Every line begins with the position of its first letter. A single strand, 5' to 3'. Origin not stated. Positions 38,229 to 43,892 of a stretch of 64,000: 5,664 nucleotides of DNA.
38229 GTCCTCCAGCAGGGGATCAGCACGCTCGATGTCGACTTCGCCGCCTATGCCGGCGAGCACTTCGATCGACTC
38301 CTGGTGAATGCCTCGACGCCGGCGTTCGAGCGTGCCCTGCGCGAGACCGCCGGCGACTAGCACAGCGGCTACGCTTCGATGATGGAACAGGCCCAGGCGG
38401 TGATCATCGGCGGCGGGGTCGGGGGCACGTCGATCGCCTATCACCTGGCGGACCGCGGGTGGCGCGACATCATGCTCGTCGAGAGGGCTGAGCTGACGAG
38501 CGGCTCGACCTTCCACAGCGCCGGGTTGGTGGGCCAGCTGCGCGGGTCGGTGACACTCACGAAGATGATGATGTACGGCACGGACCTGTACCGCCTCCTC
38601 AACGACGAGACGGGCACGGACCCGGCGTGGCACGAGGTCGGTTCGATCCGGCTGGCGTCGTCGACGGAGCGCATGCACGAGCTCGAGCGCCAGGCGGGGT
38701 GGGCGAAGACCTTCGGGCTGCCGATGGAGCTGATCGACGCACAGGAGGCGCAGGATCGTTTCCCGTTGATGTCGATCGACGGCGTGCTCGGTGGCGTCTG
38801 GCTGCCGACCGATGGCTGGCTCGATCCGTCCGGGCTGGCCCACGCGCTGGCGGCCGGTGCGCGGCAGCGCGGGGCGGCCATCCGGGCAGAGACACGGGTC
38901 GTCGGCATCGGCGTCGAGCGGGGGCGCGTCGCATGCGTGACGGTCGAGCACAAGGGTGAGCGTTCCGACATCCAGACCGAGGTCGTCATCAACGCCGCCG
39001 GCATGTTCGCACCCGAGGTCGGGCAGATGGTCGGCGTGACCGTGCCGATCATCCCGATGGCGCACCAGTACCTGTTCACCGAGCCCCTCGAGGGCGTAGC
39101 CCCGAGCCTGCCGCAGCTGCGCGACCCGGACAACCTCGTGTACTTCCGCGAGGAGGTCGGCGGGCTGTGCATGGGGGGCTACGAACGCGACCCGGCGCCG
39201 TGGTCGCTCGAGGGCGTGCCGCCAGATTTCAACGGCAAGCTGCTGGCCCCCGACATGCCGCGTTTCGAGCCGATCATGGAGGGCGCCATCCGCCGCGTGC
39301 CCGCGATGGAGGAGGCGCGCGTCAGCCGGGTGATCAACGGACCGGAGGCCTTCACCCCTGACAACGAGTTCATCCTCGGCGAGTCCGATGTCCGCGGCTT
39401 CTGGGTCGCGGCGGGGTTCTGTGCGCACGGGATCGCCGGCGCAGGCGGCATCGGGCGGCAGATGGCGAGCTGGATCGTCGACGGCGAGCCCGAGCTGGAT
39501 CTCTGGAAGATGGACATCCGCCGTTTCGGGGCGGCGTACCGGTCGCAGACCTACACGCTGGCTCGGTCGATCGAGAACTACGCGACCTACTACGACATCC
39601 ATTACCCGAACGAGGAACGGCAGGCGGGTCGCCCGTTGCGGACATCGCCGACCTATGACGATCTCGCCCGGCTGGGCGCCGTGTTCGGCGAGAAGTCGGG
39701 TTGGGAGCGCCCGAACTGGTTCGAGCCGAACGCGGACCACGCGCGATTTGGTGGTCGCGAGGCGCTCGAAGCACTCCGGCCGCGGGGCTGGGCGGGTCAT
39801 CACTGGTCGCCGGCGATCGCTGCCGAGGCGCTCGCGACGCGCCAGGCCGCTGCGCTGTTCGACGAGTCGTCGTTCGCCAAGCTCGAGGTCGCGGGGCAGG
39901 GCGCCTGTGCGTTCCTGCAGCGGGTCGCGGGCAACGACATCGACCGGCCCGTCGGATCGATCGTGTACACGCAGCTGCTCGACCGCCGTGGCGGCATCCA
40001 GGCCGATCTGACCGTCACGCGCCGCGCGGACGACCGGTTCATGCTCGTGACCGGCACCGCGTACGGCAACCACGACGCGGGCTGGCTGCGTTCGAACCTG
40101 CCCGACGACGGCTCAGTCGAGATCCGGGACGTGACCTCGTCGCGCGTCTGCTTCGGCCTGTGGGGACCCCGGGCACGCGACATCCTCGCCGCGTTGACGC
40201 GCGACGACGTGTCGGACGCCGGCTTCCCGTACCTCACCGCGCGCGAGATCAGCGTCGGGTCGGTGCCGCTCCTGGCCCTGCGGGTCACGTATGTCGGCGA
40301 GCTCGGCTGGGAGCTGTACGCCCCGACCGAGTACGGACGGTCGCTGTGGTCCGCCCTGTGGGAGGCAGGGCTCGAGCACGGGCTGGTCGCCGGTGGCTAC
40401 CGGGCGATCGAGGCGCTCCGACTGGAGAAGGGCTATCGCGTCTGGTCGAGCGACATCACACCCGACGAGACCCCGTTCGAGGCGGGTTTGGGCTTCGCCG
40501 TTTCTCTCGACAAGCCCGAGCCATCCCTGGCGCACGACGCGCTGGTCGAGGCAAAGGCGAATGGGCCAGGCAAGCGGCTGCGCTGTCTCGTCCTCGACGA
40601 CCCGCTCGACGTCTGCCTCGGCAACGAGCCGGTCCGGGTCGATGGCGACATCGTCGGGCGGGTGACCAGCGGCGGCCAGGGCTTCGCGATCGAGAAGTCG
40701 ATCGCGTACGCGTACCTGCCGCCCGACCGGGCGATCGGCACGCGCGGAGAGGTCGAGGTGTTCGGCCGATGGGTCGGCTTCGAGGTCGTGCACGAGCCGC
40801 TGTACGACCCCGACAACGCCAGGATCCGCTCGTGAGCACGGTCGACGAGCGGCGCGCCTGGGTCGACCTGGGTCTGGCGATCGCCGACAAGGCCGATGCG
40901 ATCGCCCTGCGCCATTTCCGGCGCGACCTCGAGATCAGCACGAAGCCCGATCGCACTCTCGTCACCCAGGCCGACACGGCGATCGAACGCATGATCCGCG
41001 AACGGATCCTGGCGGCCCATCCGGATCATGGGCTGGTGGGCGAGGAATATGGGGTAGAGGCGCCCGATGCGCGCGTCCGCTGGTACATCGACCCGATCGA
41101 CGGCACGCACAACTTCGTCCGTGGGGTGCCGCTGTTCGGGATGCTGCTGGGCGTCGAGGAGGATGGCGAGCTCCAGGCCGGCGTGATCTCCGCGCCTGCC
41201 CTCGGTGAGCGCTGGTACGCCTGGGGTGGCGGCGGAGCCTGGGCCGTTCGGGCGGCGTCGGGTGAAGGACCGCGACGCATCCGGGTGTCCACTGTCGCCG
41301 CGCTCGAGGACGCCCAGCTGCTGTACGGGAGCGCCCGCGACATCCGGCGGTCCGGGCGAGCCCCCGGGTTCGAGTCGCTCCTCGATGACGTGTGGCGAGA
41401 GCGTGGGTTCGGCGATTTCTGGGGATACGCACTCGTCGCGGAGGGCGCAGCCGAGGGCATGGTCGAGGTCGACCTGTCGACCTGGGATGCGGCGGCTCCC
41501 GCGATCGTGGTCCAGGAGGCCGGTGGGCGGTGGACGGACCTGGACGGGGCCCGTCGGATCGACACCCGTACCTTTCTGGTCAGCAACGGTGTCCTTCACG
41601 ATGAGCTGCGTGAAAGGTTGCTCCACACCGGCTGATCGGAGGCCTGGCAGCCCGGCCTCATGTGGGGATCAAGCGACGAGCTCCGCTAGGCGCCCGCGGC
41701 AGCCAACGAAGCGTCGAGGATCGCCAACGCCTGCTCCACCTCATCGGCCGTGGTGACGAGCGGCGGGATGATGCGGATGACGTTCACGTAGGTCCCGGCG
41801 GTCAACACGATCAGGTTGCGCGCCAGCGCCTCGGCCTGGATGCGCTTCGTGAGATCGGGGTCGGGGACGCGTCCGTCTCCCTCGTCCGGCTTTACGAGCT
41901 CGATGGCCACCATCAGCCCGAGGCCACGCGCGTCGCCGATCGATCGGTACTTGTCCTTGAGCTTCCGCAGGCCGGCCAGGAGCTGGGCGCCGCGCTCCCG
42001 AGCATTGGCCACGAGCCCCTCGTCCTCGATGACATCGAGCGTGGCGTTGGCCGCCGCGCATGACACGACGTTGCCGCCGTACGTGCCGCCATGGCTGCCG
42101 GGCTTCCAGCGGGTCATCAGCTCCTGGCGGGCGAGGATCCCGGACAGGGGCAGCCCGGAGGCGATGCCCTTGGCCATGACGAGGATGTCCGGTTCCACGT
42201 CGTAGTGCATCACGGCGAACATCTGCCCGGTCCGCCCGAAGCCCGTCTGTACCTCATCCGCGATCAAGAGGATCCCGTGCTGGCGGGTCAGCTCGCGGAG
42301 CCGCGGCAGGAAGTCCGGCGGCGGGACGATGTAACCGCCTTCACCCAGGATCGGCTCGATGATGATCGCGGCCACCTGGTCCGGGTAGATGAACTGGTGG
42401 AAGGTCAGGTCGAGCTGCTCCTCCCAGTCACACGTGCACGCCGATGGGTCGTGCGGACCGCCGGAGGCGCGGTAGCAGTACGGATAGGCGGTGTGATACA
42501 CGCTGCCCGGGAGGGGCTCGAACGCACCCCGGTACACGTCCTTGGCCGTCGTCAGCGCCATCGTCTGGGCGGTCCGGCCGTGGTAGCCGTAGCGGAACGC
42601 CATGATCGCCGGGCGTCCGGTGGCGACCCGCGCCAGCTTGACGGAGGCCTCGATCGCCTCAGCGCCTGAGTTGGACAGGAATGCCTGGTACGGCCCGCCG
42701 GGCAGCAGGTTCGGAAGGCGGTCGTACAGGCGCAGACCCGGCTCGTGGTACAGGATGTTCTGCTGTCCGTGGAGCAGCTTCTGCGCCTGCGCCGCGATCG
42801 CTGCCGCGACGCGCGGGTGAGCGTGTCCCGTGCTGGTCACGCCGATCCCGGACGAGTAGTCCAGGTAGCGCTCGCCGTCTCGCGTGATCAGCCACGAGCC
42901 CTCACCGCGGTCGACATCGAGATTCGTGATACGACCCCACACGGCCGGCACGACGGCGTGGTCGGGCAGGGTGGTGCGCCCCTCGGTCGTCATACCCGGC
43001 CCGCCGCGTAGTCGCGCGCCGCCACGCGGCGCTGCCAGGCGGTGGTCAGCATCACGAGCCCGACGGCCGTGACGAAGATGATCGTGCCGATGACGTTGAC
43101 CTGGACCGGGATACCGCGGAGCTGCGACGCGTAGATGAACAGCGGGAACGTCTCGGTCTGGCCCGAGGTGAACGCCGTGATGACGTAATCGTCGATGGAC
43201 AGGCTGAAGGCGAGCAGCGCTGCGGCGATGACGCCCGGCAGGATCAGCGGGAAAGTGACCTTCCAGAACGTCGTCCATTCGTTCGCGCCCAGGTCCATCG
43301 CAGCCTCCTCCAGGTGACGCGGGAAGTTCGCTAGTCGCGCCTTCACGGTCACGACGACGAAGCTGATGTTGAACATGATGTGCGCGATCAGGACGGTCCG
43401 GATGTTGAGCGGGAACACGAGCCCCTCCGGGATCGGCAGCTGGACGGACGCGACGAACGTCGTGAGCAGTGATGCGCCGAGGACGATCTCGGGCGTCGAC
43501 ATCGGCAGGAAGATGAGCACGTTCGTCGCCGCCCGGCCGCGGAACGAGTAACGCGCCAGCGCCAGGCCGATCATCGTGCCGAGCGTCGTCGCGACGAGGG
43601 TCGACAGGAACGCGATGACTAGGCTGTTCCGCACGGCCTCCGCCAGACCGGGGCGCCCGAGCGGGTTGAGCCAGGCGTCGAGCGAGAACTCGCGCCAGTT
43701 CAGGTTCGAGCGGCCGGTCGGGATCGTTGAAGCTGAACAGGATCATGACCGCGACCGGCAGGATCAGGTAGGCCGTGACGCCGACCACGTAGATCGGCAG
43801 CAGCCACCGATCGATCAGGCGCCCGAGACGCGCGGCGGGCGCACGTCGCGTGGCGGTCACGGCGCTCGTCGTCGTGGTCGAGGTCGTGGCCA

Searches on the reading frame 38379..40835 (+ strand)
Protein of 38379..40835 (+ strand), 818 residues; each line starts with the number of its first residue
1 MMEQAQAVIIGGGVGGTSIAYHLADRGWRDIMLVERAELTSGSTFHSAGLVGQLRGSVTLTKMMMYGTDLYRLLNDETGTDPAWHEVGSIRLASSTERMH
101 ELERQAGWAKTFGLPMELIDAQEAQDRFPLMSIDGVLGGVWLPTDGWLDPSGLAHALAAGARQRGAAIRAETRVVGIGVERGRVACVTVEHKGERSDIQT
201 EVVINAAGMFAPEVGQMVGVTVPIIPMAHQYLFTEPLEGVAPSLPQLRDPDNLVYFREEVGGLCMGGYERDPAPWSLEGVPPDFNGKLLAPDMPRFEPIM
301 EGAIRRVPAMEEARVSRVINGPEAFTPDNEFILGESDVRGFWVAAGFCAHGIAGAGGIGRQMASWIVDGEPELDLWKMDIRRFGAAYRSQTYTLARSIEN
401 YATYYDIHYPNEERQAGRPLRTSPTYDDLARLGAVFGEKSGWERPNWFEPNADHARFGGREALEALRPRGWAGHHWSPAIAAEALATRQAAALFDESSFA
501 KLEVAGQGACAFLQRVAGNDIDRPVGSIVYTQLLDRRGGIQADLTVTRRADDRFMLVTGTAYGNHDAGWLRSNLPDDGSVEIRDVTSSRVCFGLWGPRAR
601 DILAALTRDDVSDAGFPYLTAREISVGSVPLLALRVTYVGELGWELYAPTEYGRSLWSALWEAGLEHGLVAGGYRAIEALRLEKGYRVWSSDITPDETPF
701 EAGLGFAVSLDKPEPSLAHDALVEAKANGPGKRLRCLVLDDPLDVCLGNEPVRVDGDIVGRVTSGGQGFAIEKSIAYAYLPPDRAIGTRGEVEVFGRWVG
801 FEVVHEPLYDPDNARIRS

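Call 8: search_protein_families(library=pfam, proteins=[window:38379-40835:+], max_evalue=0.01)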
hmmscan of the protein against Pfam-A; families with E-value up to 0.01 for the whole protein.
window:38379-40835:+ (818 aa): 8 families
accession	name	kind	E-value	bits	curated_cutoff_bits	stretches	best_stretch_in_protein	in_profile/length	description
PF01571.26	GCV_T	-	2.9e-77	259.8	25.6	1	426-707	2-255/255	Aminomethyltransferase folate-binding domain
PF01266.30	DAO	-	1.2e-70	239.3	27.9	1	7-365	2-353/353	FAD dependent oxidoreductase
PF16350.10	FAO_M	-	1.2e-21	77.1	27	1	368-423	1-56/56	FAD dependent oxidoreductase central domain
PF08669.17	GCV_T_C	-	2e-19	69.7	25.9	1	732-810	1-80/80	Glycine cleavage T-protein C-terminal barrel domain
PF00890.30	FAD_binding_2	-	1.6e-09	37.9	20.4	1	7-211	2-205/414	FAD binding domain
PF13450.12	NAD_binding_8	-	0.00082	20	21.9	1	9-44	1-35/68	NAD(P)-binding Rossmann-like domain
PF01494.25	FAD_binding_3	-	0.0017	18.1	22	0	5-41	2-37/349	FAD binding domain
PF07992.20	Pyr_redox_2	-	0.0033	17.3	26.1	0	6-44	2-40/291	Pyridine nucleotide-disulphide oxidoreductase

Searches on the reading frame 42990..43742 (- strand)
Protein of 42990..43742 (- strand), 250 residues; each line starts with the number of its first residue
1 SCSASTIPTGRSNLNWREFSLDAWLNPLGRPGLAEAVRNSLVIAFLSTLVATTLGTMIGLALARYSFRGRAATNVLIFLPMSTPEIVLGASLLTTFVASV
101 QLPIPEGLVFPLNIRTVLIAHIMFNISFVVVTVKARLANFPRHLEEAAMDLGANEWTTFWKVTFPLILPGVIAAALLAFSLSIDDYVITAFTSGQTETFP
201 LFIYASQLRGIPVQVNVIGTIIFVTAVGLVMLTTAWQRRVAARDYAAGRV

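Call 85: search_protein_families(library=pfam, proteins=[window:42990-43742:-], max_evalue=0.00001)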
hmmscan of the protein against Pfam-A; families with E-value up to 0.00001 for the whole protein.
window:42990-43742:- (250 aa): 1 family
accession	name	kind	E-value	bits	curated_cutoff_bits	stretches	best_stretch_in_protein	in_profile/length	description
PF00528.27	BPD_transp_1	-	9.8e-18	65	26.4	1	55-241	1-179/184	Binding-protein-dependent transport system inner membrane component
